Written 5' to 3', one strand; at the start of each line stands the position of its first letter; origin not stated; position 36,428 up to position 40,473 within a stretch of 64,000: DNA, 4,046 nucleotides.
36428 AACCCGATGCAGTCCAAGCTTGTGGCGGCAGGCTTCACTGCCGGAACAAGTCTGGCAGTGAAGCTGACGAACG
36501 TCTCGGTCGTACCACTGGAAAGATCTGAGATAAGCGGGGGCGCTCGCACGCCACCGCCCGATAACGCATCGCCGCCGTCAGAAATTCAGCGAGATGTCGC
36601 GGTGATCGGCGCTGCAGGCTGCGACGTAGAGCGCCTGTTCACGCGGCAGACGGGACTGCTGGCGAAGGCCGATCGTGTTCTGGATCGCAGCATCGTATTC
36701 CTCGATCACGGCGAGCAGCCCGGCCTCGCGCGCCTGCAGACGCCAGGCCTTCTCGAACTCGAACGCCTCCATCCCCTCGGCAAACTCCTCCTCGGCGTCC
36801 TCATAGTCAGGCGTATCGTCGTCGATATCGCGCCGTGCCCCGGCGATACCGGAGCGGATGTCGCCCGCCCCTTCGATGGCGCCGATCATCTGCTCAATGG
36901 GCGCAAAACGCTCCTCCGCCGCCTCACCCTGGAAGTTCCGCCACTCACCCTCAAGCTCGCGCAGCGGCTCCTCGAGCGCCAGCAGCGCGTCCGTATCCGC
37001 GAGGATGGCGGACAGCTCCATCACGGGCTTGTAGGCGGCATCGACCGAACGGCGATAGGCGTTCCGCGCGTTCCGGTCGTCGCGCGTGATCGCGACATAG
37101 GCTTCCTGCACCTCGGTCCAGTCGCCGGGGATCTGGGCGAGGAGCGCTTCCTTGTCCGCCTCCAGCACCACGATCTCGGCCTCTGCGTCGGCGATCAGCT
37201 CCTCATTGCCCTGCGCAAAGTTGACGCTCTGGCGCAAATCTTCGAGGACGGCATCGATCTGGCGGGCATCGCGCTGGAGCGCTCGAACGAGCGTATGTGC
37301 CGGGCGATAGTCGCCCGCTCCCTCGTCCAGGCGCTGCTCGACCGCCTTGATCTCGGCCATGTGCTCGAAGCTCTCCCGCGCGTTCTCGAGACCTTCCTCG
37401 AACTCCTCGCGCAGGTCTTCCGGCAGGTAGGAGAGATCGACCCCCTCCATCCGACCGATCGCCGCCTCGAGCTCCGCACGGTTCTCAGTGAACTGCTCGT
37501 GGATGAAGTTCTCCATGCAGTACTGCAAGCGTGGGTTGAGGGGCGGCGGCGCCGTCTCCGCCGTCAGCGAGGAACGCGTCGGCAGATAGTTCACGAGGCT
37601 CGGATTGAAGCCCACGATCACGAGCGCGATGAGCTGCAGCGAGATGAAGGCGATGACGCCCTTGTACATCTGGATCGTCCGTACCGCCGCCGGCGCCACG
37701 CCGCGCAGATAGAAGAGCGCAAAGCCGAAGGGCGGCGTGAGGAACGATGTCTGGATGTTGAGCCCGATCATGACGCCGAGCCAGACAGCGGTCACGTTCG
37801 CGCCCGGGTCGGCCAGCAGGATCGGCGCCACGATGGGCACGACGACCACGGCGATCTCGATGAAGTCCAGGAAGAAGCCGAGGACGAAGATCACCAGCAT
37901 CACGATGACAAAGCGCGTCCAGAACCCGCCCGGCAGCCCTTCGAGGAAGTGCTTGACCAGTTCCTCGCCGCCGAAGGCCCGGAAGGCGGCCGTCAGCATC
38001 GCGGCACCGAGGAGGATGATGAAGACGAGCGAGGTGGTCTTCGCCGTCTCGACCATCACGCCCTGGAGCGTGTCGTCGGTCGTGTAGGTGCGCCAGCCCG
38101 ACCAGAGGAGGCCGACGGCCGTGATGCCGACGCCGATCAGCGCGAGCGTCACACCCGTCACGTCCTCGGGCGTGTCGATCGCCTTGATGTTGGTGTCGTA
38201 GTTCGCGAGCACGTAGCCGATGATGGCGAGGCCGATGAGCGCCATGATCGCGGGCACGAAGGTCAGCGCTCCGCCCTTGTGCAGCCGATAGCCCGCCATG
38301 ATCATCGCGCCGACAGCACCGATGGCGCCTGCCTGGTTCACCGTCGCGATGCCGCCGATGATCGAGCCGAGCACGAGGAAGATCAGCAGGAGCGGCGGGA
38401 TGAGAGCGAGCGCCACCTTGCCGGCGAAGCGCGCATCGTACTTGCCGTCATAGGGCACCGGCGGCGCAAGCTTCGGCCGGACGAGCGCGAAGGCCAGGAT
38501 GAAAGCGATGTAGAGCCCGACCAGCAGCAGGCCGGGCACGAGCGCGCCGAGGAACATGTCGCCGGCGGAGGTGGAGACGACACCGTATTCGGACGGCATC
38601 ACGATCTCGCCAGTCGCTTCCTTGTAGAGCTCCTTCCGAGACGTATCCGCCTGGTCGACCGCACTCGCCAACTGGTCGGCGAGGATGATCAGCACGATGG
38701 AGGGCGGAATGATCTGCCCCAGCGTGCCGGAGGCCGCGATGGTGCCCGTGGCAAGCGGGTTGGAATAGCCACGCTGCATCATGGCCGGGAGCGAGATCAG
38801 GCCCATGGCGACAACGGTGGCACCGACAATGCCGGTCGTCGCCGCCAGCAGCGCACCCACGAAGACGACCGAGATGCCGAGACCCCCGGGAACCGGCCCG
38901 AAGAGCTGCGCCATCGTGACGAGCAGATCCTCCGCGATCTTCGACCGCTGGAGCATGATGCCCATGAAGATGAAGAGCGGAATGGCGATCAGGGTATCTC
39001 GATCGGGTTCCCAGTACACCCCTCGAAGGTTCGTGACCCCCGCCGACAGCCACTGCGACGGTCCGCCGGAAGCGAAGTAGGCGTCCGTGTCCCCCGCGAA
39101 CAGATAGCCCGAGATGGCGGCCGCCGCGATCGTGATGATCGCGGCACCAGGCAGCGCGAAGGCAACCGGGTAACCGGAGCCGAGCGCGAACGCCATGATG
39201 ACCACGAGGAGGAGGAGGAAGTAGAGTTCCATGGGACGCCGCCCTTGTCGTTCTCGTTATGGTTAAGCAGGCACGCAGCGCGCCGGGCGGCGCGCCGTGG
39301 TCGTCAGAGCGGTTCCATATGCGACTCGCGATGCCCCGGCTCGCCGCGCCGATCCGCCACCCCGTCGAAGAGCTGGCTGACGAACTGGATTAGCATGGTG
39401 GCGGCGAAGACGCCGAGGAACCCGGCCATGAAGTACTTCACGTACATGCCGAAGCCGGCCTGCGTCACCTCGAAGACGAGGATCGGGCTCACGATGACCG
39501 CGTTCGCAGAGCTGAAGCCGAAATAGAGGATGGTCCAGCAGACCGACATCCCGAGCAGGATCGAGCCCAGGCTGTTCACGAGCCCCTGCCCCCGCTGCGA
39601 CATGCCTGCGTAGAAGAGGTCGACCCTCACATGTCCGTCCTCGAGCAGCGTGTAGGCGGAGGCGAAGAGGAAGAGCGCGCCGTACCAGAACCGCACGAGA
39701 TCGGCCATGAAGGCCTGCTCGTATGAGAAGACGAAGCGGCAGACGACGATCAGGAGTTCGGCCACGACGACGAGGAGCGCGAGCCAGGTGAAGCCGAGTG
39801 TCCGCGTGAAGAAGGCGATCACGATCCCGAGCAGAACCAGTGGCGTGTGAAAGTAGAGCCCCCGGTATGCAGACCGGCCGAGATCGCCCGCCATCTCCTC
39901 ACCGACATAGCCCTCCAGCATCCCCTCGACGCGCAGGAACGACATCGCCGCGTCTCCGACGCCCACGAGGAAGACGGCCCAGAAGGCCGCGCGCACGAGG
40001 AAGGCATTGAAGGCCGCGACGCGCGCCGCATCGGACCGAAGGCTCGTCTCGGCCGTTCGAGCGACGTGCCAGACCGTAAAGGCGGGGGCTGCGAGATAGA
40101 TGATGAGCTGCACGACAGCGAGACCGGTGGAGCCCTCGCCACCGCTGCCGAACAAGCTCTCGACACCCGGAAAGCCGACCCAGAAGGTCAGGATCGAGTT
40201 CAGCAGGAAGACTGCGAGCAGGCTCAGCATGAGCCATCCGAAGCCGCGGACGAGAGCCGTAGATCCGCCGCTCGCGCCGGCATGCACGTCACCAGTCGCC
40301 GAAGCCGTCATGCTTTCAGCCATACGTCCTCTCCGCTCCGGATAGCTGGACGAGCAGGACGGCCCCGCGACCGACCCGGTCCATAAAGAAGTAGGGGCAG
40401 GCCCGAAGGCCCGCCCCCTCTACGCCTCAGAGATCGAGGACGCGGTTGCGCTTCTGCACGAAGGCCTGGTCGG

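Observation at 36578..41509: Non-canonical TRAP transporter: enlarged DctQ and DctM with a Cys-clamped ~330-aa helical domain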

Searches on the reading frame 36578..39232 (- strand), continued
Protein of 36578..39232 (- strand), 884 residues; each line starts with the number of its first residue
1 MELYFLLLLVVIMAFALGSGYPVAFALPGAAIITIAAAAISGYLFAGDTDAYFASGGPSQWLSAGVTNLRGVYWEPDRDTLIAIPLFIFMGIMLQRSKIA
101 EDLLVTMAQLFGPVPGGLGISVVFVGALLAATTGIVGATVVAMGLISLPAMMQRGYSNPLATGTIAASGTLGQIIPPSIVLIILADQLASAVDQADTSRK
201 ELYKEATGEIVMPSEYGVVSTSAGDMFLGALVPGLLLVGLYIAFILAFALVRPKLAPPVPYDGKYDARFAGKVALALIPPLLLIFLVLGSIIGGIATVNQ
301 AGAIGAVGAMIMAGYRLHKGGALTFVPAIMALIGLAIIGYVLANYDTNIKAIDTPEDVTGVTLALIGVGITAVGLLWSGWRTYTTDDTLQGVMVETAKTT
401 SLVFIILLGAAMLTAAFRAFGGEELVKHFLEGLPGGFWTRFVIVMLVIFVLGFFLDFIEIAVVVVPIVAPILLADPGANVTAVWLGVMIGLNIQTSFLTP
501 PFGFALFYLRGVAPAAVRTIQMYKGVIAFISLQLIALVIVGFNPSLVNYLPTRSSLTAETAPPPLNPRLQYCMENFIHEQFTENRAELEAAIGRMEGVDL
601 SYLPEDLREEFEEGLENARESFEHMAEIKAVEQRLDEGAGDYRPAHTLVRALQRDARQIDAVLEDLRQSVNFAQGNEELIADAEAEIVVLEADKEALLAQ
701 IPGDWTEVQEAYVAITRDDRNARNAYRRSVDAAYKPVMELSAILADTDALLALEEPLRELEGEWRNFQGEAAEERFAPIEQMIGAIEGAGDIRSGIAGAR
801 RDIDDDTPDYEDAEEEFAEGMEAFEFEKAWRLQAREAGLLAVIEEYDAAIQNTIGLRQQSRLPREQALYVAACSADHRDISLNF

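Call 63: list_cluster_members(proteins=[L024:5789-6919:+, L024:8001-10664:+, L022:8001-10652:+, L039:6918-9569:+, L026:8001-10604:+])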
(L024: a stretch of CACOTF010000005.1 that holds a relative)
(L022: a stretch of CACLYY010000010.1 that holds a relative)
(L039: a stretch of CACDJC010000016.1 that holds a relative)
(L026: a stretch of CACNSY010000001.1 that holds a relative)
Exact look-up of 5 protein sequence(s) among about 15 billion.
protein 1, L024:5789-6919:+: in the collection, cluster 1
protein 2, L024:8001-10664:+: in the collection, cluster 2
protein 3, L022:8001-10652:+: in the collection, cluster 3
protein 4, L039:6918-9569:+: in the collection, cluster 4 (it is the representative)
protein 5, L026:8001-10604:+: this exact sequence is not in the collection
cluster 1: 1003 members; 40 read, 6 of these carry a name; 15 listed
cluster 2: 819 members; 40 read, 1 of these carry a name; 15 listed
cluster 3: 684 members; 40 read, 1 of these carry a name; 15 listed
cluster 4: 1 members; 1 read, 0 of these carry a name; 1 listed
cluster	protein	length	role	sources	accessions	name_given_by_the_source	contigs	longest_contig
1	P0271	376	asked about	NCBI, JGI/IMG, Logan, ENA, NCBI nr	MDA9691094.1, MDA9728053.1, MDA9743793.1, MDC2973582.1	TRAP transporter substrate-binding protein [Candidatus Pelagibacter sp.] | TRAP-type mannitol/chloroaromatic compound transport system substrate-binding protein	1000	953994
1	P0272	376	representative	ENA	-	-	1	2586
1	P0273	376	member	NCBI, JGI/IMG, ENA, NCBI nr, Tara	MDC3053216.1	TRAP transporter substrate-binding protein [Candidatus Pelagibacter sp.] | TRAP-type mannitol/chloroaromatic compound transport system substrate-binding protein | strand:- start:356 stop:1486 length:1131 start_codon:yes stop_codon:yes gene_type:complete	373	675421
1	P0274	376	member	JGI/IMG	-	TRAP-type mannitol/chloroaromatic compound transport system substrate-binding protein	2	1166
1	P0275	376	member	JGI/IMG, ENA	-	TRAP-type mannitol/chloroaromatic compound transport system substrate-binding protein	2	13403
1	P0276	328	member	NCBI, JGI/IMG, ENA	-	TRAP-type mannitol/chloroaromatic compound transport system substrate-binding protein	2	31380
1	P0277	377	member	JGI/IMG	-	TRAP-type mannitol/chloroaromatic compound transport system substrate-binding protein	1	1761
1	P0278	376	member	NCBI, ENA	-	-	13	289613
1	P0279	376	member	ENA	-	-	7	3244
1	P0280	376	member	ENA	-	-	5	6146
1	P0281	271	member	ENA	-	-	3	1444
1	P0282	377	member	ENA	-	-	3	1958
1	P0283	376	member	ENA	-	-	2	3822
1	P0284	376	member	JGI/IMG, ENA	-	-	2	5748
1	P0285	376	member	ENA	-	-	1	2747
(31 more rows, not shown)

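Call 86: find_homologous_proteins(query=L024:5789-6919:+, max_evalue=1e-60)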
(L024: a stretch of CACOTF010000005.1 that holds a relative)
Query L024:5789-6919:+ (376 aa): 7946 proteins with E <= 1e-60 among 8000 candidates; the best 120 are listed.
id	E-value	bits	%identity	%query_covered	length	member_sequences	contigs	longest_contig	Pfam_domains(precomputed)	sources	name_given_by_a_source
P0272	4.0e-240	814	94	100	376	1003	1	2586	PF03480.19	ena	-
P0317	3.6e-230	782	90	100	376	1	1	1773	PF03480.19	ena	-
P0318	2.2e-229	779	90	100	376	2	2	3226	PF03480.19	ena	-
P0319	1.1e-228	777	89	100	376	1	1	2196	PF03480.19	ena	-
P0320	1.2e-227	773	89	100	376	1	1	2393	PF03480.19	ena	-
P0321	4.3e-227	772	89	100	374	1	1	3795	PF03480.19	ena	-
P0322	1.0e-226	770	89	100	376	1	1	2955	PF03480.19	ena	-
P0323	2.2e-226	769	88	100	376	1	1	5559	PF03480.19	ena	-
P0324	3.3e-226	769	89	100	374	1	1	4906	PF03480.19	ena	-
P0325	4.4e-226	768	88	100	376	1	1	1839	PF03480.19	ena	-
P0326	5.7e-226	768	88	100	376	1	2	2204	PF03480.19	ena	-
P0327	6.1e-226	768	88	100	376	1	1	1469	PF03480.19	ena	-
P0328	9.8e-226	767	89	97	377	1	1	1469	PF03480.19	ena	-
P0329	1.2e-225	767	88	100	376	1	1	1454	PF03480.19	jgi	-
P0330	1.2e-225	767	89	97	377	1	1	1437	PF03480.19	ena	-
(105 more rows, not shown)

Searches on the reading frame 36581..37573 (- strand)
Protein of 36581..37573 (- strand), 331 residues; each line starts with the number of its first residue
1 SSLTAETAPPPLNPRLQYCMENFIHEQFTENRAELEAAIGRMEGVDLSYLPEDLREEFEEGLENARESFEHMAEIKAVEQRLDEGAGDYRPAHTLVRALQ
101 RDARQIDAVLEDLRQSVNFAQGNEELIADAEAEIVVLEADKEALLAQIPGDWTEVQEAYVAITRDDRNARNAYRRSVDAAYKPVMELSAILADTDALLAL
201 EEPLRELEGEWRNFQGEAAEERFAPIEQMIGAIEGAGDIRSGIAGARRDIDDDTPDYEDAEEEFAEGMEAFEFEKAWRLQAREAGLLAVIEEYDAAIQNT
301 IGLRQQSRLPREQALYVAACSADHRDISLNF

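Call 13: search_solved_structures(query=window:36581-37573:-, max_evalue=10)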
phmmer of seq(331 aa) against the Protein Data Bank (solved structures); distinct sequences matched with E-value up to 10: 1.
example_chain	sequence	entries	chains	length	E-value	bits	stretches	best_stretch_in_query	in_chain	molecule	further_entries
6p7o_A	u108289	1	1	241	0.82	12.2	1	46-143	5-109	E. coli MS115-1 NucC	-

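Call 46: search_protein_families(library=pfam, proteins=[window:36581-37573:-], max_evalue=10)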
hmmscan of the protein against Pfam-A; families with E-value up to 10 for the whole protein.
seq(331 aa): 6 families
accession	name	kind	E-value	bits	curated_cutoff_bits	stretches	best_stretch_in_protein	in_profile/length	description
PF09762.14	CCDC93_CC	-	0.0013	18.2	30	1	54-181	130-261/429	CCDC93 coiled-coil domain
PF09177.16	STX6_10_61_N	-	0.016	16.1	29.4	1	55-125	7-72/99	Syntaxin 6/10/61, N-terminal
PF04108.17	ATG17_like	-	0.057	13.3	43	1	44-127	164-234/355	Autophagy protein ATG17-like domain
PF14336.11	GLUCM-like_C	-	0.13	12.1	27.9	1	154-237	106-177/291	D-glutamate cyclase-like, C-terminal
PF23275.1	TPR_23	-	0.17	12.2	27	1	50-149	90-201/234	ESX-1 secretion-associated protein EspA-like, TPR repeats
PF13747.11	DUF4164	-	1.7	9.6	27.2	1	101-147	8-54/89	Domain of unknown function (DUF4164)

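Call 55: search_protein_representatives(alignment_id=A2)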
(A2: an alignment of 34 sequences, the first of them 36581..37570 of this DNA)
Query: 34 sequences, 331 profile positions. Proteins with E-value up to 0.001 (for the whole library): 776; up to 1e-10: 591; up to 1e-30: 295. The best 150 are listed.
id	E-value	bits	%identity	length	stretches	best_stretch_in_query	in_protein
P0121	1.5e-115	402.6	-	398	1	1-331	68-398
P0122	7.4e-113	393.8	-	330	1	2-331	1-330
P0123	5.5e-112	390.9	-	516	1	1-331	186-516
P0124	1.3e-111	389.7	-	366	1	1-331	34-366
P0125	3.1e-111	388.4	-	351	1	2-331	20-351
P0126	3.9e-110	384.8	-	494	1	1-331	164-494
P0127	1.1e-109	383.3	-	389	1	1-331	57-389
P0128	3.5e-109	381.7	-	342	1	1-331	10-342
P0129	4.4e-109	381.3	-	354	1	2-331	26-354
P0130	5.4e-109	381.1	-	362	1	1-331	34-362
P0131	2.3e-108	379.0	-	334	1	1-331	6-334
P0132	8.0e-108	377.2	-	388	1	2-331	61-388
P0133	5.4e-107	374.5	-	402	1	2-331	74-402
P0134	6.2e-107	374.3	-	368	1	2-331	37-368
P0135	5.2e-106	371.2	-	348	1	2-331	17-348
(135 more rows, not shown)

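Call 68: search_protein_families(library=pfam, alignment_id=A2, max_evalue=1)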
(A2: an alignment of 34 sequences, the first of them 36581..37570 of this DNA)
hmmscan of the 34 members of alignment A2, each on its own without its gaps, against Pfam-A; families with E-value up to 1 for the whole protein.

A. member 1, window:36581-37570:- (330 aa): 5 families
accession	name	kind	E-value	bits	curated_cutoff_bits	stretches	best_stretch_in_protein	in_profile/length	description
PF09762.14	CCDC93_CC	-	0.0016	18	30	1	53-180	130-261/429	CCDC93 coiled-coil domain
PF09177.16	STX6_10_61_N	-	0.016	16.1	29.4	1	54-124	7-72/99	Syntaxin 6/10/61, N-terminal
PF04108.17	ATG17_like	-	0.056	13.3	43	1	43-126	164-234/355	Autophagy protein ATG17-like domain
PF14336.11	GLUCM-like_C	-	0.13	12.1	27.9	1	153-236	106-177/291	D-glutamate cyclase-like, C-terminal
PF23275.1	TPR_23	-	0.17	12.2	27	1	49-148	90-201/234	ESX-1 secretion-associated protein EspA-like, TPR repeats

B. families by the number of members that match (of 34 scanned): 201 families (the first 25 are shown)
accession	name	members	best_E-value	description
PF25764.1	KIF21A_4th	7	0.002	KIF21A-like domain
PF07303.18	Occludin_ELL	7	0.007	Occludin homology domain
PF04977.20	DivIC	6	0.0023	Septum formation initiator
PF13166.12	AAA_13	6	0.011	AAA domain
PF07889.17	DUF1664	6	0.011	Protein of unknown function (DUF1664)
PF07544.18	Med9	5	0.014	RNA polymerase II transcription mediator complex subunit 9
PF09177.16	STX6_10_61_N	5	0.016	Syntaxin 6/10/61, N-terminal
PF11559.13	ADIP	5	0.018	Afadin- and alpha -actinin-Binding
PF06009.19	Laminin_II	5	0.022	Laminin Domain II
PF10046.14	BLOC1_2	4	9.1e-06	Biogenesis of lysosome-related organelles complex-1 subunit 2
PF12325.13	TMF_TATA_bd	4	0.00056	TATA element modulatory factor 1 TATA binding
PF08614.16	ATG16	4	0.002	Autophagy protein 16 (ATG16)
PF02403.27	Seryl_tRNA_N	4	0.0025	Seryl-tRNA synthetase N-terminal domain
PF18595.6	Nuf2_DHR10-like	4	0.0028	Nuf2, DHR10-like domain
PF08702.15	Fib_alpha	4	0.009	Fibrinogen alpha/beta chain family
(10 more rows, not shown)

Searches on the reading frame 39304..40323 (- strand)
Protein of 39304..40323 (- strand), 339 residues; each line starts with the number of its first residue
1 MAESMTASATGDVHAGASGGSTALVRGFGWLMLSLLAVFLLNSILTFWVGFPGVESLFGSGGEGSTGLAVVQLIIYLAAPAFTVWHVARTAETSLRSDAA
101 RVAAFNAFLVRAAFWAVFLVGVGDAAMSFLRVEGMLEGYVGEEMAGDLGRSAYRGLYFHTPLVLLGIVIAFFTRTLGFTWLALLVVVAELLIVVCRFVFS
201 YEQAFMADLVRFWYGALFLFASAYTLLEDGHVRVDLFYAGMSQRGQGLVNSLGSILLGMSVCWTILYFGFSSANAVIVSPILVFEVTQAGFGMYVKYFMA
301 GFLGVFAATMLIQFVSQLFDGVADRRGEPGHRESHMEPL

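Call 3: search_protein_families(library=pfam, proteins=[window:39304-40323:-], max_evalue=0.01)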
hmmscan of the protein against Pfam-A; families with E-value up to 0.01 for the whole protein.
window:39304-40323:- (339 aa): 1 family
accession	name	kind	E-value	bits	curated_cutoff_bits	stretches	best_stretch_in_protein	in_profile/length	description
PF04290.18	DctQ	-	9.3e-10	38.9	28.3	1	191-321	7-129/132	Tripartite ATP-independent periplasmic transporters, DctQ component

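Call 4: search_protein_families(library=ncbifam, proteins=[window:39304-40323:-], max_evalue=0.01)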
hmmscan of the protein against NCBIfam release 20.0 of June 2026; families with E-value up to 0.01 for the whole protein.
window:39304-40323:- (339 aa): 0 families

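Call 57: predict_structure(alignment_id=A3)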
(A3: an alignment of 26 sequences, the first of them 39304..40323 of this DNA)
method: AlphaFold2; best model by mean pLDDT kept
length: 339 residues; sequences in the alignment: 26
mean_pLDDT: 83.8   pTM: 0.82
mean pLDDT of the five models: 83.8, 81.1, 80.1, 80.1, 76.8
residues with pLDDT >= 90: 160; 70-90: 128; 50-70: 33; < 50: 18
segments of 3 or more residues with pLDDT < 50: 1-14
pLDDT, mean of each block of 10 residues (from residue 1): 45 54 95 96 90 83 75 94 96 94 93 91 88 91 92 90 95 79 79 76 72 82 75 67 90 93 94 88 73 77 91 95 91 60
secondary structure, 60 per line:
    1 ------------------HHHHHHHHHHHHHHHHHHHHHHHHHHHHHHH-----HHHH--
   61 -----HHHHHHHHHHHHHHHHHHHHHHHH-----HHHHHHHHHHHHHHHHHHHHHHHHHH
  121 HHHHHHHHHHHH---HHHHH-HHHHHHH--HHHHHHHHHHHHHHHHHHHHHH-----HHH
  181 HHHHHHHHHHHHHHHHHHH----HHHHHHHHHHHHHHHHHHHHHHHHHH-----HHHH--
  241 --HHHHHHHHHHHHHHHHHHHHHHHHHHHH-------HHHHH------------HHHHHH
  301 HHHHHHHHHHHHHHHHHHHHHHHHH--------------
elements in order: H19-49 H55-58 H66-89 H95-132 H136-140 H142-148 H151-172 H178-199 H204-229 H235-238 H243-270 H278-282 H295-325

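Call 60: fold_search(model_id=the predicted structure, library=pdb)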
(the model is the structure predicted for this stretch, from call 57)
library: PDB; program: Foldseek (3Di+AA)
matches with E <= 10: 181; with E <= 0.001: 0
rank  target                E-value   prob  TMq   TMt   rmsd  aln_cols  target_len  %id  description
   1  7qha_A                4.6e-01  1.00  0.34  0.69   3.2       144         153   15  Cryo-EM structure of the Tripartite ATP-independent Periplasmic (TRAP) transporter SiaQM from Photobacterium profundum (released 2022-12-21)
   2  7zdu_C                4.8e-01  0.13  0.14  0.10  23.5       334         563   14  Occ(apo/return) conformation of CydDC mutant (E500Q.C) in ATP(CydC)/ATP(CydD) bound state (Dataset-19) (released 2023-04-19)
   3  7zec_C                5.2e-01  0.10  0.13  0.09  25.4       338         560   14  IF(heme/confined) conformation of CydDC in ATP(CydD) bound state (Dataset-15) (released 2023-04-19)
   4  7zdc_C                5.6e-01  0.14  0.16  0.12  24.5       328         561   14  IF(heme/confined) conformation of CydDC in ADP(CydD) bound state (Dataset-3) (released 2023-04-19)
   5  7zda_C                5.6e-01  0.13  0.16  0.11  23.6       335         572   15  IF(apo/asym) conformation of CydDC in ADP+Pi(CydC)/ATP(CydD) bound state (Dataset-2) (released 2023-04-19)
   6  7zde_C                7.8e-01  0.15  0.18  0.13  23.7       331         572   15  IF(apo/as isolated) conformation of CydDC in AMP-PNP(CydD) bound state (Dataset-4) (released 2023-04-19)
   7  7ph3_A                7.8e-01  0.12  0.16  0.11  25.2       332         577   12  AMP-PNP bound nanodisc reconstituted MsbA with nanobodies, spin-labeled at position A60C (released 2022-08-24)
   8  9fw3_A                8.5e-01  0.16  0.20  0.14  25.6       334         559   13  Cryo-EM structure of IrtAB 2xEQ mutant in outward-occluded state in nanodisc in complex with mycobactin (released 2024-12-18)
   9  8px9_A                8.5e-01  0.12  0.16  0.11  23.9       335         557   13  Structure of the antibacterial peptide ABC transporter McjD, solved at wavelength 2.75 A (released 2023-10-25)
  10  7zdf_C                8.5e-01  0.09  0.14  0.10  23.7       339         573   15  IF(heme/confined) conformation of CydDC in AMP-PNP(CydD) bound state (Dataset-4) (released 2023-04-19)
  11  7bcw_A                1.0e+00  0.10  0.16  0.12  24.7       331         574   14  Structure of MsbA in Salipro with ADP vanadate (released 2022-01-12)
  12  4u4t                  1.1e+00  0.12  0.18  0.15  18.5       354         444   14  Structure of a nitrate/nitrite antiporter NarK in nitrate-bound inward-open state (released 2015-07-15)
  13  7zds_C                1.1e+00  0.08  0.13  0.10  24.9       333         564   14  IF(apo/as isolated) conformation of CydDC mutant (E500Q.C) (Dataset-18) (released 2023-04-19)
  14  9il4_A                1.2e+00  0.08  0.16  0.16  21.0       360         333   16  Structure and iron-transporting mechanism of BOCT1 (released 2025-07-02)
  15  4pl0_A                1.3e+00  0.08  0.14  0.10  22.9       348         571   13  Crystal structure of the antibacterial peptide ABC transporter McjD in an outward occluded state (released 2014-06-18)
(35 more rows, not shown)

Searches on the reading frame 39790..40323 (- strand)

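Call 46: search_protein_families(library=pfam, proteins=[window:39790-40323:-], max_evalue=10)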
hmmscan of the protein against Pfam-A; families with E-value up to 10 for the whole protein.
seq(178 aa): 1 family
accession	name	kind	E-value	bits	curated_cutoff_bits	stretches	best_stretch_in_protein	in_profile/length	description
PF10831.14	DUF2556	-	0.04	14.4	27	1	25-50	2-27/53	Protein of unknown function (DUF2556)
